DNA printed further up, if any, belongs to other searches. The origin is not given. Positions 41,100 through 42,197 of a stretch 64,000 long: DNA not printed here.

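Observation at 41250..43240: Split NadE-like arrangement: PP-loop sugar amidotransferase coupled to a nitrilase-superfamily hydrolase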

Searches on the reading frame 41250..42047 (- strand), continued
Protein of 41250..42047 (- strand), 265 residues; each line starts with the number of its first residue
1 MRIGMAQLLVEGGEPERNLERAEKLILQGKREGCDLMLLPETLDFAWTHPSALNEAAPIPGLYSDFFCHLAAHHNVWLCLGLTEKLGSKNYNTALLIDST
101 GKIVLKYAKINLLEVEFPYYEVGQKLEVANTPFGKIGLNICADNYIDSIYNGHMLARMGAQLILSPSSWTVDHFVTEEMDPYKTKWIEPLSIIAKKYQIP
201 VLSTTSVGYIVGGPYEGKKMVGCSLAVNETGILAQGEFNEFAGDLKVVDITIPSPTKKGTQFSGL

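Call 69: search_solved_structures(query=A1, max_evalue=0.00001, show_alignments=2)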
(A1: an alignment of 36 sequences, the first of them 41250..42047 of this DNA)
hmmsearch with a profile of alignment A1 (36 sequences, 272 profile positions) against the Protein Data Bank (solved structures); distinct sequences matched with E-value up to 0.00001: 60.
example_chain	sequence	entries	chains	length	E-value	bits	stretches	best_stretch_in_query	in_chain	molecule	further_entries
1j31_A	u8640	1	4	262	2e-31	112.1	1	2-168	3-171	Hypothetical protein PH0642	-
3ivz_A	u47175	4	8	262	3.9e-30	107.9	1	2-168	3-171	Nitrilase | Beta ureidopropionase (Beta-alanine synthase)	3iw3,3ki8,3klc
7ovg_A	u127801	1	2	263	1.2e-29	106.3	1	2-168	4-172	CN hydrolase domain-containing protein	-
6ypa_A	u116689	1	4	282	1.6e-29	105.9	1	2-168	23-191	CN hydrolase domain-containing protein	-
2w1v_A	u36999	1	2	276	4.5e-25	91.3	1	2-170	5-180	NITRILASE HOMOLOG 2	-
1f89_A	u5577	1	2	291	4.6e-21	78.2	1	1-169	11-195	32.5 KDA PROTEIN YLR351C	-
1ems_A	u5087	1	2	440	9.2e-21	77.2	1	3-175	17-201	NIT-FRAGILE HISTIDINE TRIAD FUSION PROTEIN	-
6i00_J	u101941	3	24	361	6.5e-17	64.6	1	54-152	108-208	Bifunctional nitrilase/nitrile hydratase NIT4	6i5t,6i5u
3wuy_A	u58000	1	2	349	4.3e-16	61.9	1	5-146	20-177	Nitrilase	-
3p8k_A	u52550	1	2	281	5.3e-16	61.6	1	1-262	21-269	Hydrolase, carbon-nitrogen family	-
5h8i_A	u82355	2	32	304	2.3e-15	59.5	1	14-254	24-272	N-carbamoylputrescine amidohydrolase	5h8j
6lcg_A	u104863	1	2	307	9.7e-15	57.4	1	2-254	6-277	N-carbamoyl-D-amino-acid hydrolase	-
6le2_A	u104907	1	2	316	1.1e-14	57.2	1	2-254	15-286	N-carbamoyl-D-amino-acid hydrolase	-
6lei_A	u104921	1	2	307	1.3e-14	57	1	2-254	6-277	N-carbamoyl-D-amino-acid hydrolase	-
6mg6_A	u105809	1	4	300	2.1e-14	56.3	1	15-234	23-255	Carbon-nitrogen hydrolase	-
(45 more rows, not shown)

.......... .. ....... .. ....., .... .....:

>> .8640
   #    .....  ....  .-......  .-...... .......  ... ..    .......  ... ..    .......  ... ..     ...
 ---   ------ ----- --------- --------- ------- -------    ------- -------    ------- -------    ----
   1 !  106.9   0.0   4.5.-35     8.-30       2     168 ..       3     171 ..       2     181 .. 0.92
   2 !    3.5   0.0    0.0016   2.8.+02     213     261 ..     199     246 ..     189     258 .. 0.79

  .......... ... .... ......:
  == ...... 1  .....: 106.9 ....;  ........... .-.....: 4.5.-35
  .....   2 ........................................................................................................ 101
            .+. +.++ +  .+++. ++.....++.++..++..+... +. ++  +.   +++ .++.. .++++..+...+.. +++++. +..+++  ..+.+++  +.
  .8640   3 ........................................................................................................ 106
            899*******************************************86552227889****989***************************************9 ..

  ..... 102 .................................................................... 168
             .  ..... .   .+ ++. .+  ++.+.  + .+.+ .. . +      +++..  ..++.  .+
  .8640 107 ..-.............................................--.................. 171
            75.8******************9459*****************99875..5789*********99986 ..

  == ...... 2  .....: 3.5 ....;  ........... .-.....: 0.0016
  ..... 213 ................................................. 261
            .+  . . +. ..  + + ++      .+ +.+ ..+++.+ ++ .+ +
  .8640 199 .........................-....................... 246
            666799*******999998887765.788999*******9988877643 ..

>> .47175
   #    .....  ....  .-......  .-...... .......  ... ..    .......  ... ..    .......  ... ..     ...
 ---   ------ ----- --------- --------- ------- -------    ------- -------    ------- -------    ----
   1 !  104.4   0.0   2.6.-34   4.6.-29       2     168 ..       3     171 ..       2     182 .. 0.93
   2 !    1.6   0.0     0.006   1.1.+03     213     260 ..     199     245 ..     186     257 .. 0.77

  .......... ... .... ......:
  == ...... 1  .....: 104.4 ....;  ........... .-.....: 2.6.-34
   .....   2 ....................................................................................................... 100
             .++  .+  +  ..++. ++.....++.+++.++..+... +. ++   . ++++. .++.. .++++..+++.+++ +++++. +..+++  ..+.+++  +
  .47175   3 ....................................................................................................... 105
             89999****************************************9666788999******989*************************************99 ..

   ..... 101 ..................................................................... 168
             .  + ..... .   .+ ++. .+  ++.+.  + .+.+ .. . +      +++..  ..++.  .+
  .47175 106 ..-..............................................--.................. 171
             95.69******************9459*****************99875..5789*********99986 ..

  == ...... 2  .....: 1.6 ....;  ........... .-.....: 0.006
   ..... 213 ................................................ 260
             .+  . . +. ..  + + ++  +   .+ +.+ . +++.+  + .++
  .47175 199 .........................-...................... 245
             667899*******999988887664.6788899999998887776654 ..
